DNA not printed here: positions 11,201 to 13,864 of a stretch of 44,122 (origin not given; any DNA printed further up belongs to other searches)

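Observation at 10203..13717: Mre11/Rad50-type pair in which the Rad50 zinc hook is replaced by a transmembrane helical hairpin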

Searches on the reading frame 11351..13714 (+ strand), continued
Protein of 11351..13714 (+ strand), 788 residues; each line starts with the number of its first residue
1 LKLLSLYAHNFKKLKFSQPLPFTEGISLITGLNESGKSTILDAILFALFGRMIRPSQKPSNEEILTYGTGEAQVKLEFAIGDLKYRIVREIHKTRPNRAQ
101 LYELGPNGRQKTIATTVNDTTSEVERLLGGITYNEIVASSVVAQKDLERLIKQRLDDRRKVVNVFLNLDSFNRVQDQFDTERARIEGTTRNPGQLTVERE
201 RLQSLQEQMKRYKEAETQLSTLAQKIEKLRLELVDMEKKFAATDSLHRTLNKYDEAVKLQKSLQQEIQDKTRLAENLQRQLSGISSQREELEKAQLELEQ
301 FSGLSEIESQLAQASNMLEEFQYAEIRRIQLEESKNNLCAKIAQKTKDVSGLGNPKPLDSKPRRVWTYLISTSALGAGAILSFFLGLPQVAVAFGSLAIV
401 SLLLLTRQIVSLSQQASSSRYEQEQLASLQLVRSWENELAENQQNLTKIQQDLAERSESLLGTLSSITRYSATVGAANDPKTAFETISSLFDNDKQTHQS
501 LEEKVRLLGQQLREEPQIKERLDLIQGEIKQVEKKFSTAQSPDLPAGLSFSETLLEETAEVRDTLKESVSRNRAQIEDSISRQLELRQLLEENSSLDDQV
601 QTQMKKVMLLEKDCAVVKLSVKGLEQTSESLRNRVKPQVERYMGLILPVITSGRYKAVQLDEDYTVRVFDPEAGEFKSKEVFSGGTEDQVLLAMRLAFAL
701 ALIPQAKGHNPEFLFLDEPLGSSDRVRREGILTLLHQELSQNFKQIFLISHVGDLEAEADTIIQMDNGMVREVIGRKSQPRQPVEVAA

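Call 55: predict_structure(alignment_id=A1)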
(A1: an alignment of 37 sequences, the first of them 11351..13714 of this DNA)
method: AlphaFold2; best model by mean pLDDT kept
length: 788 residues; sequences in the alignment: 37
mean_pLDDT: 83.7   pTM: 0.51
mean pLDDT of the five models: 83.7, 83.1, 82.7, 80.8, 80.2
residues with pLDDT >= 90: 234; 70-90: 484; 50-70: 60; < 50: 10
segments of 3 or more residues with pLDDT < 50: 782-788
pLDDT, mean of each block of 10 residues (from residue 1): 96 94 94 89 94 80 91 96 95 95 93 95 89 80 68 68 69 86 88 91 92 90 90 88 83 75 73 73 74 79 82 86 87 87 79 53 69 86 88 87 81 71 77 87 89 89 86 78 86 84 79 74 75 65 66 84 89 91 90 90 94 92 86 85 90 88 85 89 84 86 69 89 83 88 91 86 93 79 39
secondary structure, 60 per line:
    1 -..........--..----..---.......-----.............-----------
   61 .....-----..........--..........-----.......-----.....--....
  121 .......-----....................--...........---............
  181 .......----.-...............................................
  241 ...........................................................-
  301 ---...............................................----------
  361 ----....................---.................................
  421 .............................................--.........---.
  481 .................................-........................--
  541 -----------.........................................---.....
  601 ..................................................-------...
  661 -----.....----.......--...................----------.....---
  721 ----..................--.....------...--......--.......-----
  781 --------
elements in order (helices of 4 or more, strands of 3 or more residues): E2-11 E25-31 H37-49 H61-64 E71-80 E83-92 E98-104 E110-114 H117-127 H133-140 E141-143 H144-152 H155-165 H169-186 H194-299 H304-350 H365-384 H388-465 H468-476 H480-513 H515-538 H552-592 H596-650 E658-660 E666-670 E675-678 H684-702 E713-717 H725-742 E745-749 E761-766 E769-775

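Call 59: fold_search(model_id=the predicted structure, library=pdb)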
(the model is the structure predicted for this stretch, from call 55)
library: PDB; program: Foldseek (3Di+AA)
matches with E <= 10: 1188; with E <= 0.001: 266
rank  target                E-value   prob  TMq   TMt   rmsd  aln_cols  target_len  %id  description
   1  7zr1_D                1.4e-22  1.00  0.39  0.40  88.5       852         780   14  Chaetomium thermophilum Mre11-Rad50-Nbs1 complex bound to ATPyS (composite structure) (released 2023-01-11)
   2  7zr1_C                9.7e-21  1.00  0.39  0.40  91.8       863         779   13  Chaetomium thermophilum Mre11-Rad50-Nbs1 complex bound to ATPyS (composite structure) (released 2023-01-11)
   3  8i4x_B                4.7e-17  1.00  0.38  0.29  102.6      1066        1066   12  Cryo-EM structure of 5-subunit Smc5/6 (released 2024-06-26)
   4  5dny_D                7.1e-17  1.00  0.35  0.72  27.3       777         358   13  Structure of the ATPrS-Mre11/Rad50-DNA complex (released 2016-02-24)
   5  3auy_A                1.3e-16  1.00  0.31  0.63  31.8       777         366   14  Crystal structure of Rad50 bound to ADP (released 2011-05-25)
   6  7yqh_B                3.5e-16  1.00  0.32  0.24  103.3      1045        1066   12  Cryo-EM structure of 8-subunit Smc5/6 (released 2024-01-31)
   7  8i13_B                3.7e-16  1.00  0.31  0.25  105.0      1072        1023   13  Cryo-EM structure of 6-subunit Smc5/6 (released 2024-06-26)
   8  3av0_B                6.0e-16  1.00  0.36  0.72  28.9       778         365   14  Crystal structure of Mre11-Rad50 bound to ATP S (released 2011-05-25)
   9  9gm6_B                9.0e-16  1.00  0.24  0.18  42.3      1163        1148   12  MukBEF in a nucleotide-bound state with open neck gate (heads core) (released 2025-03-26)
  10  3auy_B                2.7e-15  1.00  0.31  0.63  29.9       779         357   14  Crystal structure of Rad50 bound to ADP (released 2011-05-25)
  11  3qf7_A                6.9e-15  1.00  0.34  0.71  23.8       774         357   12  The Mre11:Rad50 complex forms an ATP dependent molecular clamp in DNA double-strand break repair (released 2011-04-20)
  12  5dny_B                1.5e-14  1.00  0.35  0.73  21.5       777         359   14  Structure of the ATPrS-Mre11/Rad50-DNA complex (released 2016-02-24)
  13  3qku_A                2.0e-14  1.00  0.35  0.72  27.7       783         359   13  Mre11 Rad50 binding domain in complex with Rad50 and AMP-PNP (released 2011-03-30)
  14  5xei                  2.0e-14  1.00  0.32  0.47  35.0       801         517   13  Crystal structure of the Smc head domain with a coiled coil and joint derived from Pyrococcus yayanosii (released 2017-06-07)
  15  9gm9_A                2.9e-14  1.00  0.24  0.20  32.4      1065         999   12  MukBEF in a DNA capture state (released 2025-03-26)
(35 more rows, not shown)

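Call 62: find_homologous_proteins(query=P0141, max_evalue=1e-10)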
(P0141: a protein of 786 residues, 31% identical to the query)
Query P0141 (786 aa): 89 proteins with E <= 1e-10 among 8000 candidates.
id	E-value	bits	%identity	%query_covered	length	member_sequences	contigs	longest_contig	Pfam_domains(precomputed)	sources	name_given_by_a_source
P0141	0.0e+0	1612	100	100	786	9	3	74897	PF13514.13,PF13175.13,PF13476.13,PF02463.26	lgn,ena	-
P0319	1.0e-166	575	43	99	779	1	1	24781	PF13514.13,PF13175.13,PF13476.13,PF13555.13,PF02463.26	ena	-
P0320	1.5e-166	574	43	99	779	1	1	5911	PF13514.13,PF13175.13,PF13476.13,PF13555.13,PF02463.26,PF13304.13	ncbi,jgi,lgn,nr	ncbi:MAG: hypothetical protein DRJ45_01120 [Thermoprotei archaeon]|nr:MAG: hypothetical protein DRJ4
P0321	1.7e-166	574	43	99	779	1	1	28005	PF13514.13,PF13175.13,PF13476.13,PF13555.13,PF02463.26,PF13304.13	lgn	-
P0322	2.2e-166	574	42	99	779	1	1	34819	PF13514.13,PF13175.13,PF13476.13,PF13555.13,PF02463.26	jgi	-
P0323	2.3e-166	574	42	99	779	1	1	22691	PF13514.13,PF13175.13,PF13476.13,PF13555.13,PF02463.26,PF13304.13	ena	-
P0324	2.4e-166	574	42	99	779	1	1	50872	PF13514.13,PF13175.13,PF13476.13,PF13555.13,PF02463.26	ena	-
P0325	2.9e-166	573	42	99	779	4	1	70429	PF13514.13,PF13175.13,PF13476.13,PF13555.13,PF02463.26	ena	-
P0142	3.2e-166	573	42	99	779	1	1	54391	PF13514.13,PF13175.13,PF13476.13,PF13555.13,PF02463.26,PF13304.13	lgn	-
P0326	3.6e-166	573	42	99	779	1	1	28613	PF13514.13,PF13175.13,PF13476.13,PF13555.13,PF02463.26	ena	-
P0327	3.7e-166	573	42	99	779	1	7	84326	PF13514.13,PF13476.13,PF13555.13,PF02463.26,PF13304.13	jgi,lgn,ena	-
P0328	3.9e-166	573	42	99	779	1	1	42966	PF13514.13,PF13175.13,PF13476.13,PF13555.13,PF02463.26,PF13304.13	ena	-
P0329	5.1e-166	573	42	99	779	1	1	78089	PF13514.13,PF13175.13,PF13476.13,PF13555.13,PF02463.26,PF13304.13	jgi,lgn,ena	-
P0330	5.2e-166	573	42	99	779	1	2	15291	PF13514.13,PF13175.13,PF13476.13,PF13555.13,PF02463.26,PF13304.13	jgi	-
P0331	5.4e-166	573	42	99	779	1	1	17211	PF13514.13,PF13476.13,PF13555.13,PF02463.26,PF13304.13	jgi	-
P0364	2.3e-28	118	26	43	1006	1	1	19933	PF13514.13,PF02463.26,PF13304.13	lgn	-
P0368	5.0e-24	103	24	43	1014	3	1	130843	PF13304.13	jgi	-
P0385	4.2e-15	74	24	51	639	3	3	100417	PF13514.13,PF13175.13,PF13476.13,PF02463.26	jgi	-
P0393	2.1e-12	65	28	20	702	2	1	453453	PF13514.13,PF13175.13,PF13476.13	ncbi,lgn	-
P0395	5.9e-12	63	26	26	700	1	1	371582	PF13514.13,PF13175.13,PF13476.13,PF13555.13,PF02463.26,PF13304.13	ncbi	-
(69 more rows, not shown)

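Call 72: find_related_loci(query=A1, collection=viral_contigs, flank=6000)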
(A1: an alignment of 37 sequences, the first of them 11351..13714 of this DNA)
Query A1 (788 aa) in viral_contigs; peptide patterns used: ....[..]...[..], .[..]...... (x = any residue, [..] = any of these).
324 stretches matched a pattern; 60 encode a relative of the query (tblastn E <= 1e-3); 60 distinct loci.
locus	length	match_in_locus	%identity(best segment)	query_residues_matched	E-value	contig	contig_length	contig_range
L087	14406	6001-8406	38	1-771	6e-19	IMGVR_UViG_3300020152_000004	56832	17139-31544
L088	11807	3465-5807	34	1-766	3e-18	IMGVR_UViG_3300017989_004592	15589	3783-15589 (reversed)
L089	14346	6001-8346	35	1-766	3e-16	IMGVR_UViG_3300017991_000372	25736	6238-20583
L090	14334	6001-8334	34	1-763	3e-15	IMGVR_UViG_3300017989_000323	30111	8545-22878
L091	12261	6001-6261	41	1-89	4e-10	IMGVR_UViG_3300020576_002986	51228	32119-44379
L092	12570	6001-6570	25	3-214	2e-9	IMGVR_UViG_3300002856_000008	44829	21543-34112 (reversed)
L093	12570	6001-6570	25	3-214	2e-9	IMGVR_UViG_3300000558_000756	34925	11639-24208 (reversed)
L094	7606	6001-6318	37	10-128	3e-9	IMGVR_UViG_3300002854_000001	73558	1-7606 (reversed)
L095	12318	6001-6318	34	10-128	4e-9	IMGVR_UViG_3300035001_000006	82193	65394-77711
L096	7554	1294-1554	41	1-89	5e-9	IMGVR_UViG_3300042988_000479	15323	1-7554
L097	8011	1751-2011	35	1-89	9e-9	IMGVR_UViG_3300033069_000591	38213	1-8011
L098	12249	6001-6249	38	5-89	3e-8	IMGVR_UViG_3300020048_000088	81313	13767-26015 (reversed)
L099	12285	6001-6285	37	22-128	3e-8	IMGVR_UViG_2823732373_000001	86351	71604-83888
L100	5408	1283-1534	36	1-94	9e-8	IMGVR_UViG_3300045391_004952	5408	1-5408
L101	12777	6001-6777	26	1-314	2e-7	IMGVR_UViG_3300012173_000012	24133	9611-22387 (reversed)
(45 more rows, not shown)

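Call 74: list_cluster_members(proteins=[P0205, P0214, P0217, P0223, P0234, P0364, P0368, P0385, P0393, P0395])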
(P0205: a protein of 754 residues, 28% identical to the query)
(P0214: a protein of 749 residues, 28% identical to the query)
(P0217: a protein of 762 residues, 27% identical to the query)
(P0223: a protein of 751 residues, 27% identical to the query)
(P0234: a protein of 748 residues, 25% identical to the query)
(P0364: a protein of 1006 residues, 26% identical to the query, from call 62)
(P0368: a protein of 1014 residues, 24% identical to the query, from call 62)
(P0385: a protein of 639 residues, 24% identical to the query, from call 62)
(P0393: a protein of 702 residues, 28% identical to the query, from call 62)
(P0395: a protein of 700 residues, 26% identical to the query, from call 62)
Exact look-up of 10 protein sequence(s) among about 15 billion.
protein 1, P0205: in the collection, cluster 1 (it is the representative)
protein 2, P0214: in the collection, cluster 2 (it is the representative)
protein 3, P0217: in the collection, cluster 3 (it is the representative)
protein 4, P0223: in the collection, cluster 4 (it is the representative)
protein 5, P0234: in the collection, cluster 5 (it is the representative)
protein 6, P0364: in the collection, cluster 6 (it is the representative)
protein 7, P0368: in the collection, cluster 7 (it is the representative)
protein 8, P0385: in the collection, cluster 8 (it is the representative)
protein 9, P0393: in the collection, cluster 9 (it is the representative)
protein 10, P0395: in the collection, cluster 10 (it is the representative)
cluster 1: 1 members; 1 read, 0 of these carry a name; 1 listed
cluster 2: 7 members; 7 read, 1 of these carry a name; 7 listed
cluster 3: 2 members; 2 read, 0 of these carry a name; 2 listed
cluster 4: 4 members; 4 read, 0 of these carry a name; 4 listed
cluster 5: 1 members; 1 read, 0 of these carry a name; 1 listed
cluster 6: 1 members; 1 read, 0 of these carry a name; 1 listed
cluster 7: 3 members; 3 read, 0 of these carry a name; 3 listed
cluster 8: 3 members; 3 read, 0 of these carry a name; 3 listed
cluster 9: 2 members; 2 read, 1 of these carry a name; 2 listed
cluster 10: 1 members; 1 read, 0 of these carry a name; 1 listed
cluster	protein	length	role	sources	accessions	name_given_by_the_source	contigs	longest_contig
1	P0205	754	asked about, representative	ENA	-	-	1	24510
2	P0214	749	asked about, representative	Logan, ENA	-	-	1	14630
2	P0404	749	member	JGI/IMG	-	exonuclease SbcC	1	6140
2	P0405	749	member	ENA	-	-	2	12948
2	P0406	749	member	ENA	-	-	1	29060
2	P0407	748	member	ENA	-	-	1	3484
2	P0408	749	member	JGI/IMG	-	-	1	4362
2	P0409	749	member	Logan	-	-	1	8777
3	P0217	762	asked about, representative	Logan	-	-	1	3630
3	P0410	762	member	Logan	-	-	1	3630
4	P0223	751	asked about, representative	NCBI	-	-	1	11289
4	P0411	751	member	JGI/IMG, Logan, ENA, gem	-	-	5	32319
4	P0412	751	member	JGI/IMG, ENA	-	-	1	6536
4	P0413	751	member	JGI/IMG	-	-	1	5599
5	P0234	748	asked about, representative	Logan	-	-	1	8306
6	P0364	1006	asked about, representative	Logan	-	-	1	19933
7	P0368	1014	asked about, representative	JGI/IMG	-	-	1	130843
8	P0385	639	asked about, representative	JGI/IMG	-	-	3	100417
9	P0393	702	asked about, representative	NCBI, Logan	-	-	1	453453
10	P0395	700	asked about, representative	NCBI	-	-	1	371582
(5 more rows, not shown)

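Call 77: find_homologous_proteins(query=L019:2694-4316:+, max_evalue=1e-20)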
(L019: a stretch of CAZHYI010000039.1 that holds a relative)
Query L019:2694-4316:+ (541 aa): 1436 proteins with E <= 1e-20 among 8000 candidates; the best 120 are listed.
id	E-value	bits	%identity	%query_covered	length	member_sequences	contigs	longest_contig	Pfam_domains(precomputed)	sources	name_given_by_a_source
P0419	0.0e+0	1202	100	100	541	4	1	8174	PF01935.24,PF12846.14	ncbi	-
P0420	0.0e+0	1184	99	100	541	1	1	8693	PF01935.24,PF12846.14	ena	-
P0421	4.5e-249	845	67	100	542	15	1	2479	PF01935.24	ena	-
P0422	3.3e-248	842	67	100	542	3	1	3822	PF01935.24,PF00004.36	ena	-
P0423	1.3e-240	817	67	99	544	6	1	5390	PF01935.24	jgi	-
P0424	4.7e-238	809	66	100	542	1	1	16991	PF01935.24,PF00004.36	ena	-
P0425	8.2e-238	808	65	100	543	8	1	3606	PF01935.24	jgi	jgi:DNA helicase HerA-like ATPase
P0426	2.3e-237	807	66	100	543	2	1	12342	PF01935.24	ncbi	-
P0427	4.8e-236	802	67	99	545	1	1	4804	PF01935.24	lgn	-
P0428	1.8e-235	800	66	100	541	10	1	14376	PF01935.24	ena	-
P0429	3.3e-235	800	66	100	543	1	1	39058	PF01935.24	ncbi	-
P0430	7.3e-235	798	67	95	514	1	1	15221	PF01935.24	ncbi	ncbi:MAG: ATP-binding protein, partial [Candidatus Bathyarchaeia archaeon]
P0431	2.7e-233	793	65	100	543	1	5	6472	PF01935.24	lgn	-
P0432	5.1e-233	792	64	100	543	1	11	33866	PF01935.24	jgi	-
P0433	5.7e-233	792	64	100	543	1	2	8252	PF01935.24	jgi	-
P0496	1.1e-185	636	57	96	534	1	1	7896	PF01935.24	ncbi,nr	ncbi:ATP-binding protein [Candidatus Bathyarchaeota archaeon]|nr:ATP-binding protein [Candidatus Bat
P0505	2.6e-184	632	54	99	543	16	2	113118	PF01935.24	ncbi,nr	ncbi:MAG: ATP-binding protein [Candidatus Bathyarchaeota archaeon]|nr:ATP-binding protein [Candidatu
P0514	5.1e-183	627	54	98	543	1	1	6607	PF01935.24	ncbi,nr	ncbi:MAG: ATP-binding protein [Candidatus Bathyarchaeota archaeon]|nr:ATP-binding protein [Candidatu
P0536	3.4e-181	621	53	100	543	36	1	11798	PF01935.24,PF12846.14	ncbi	-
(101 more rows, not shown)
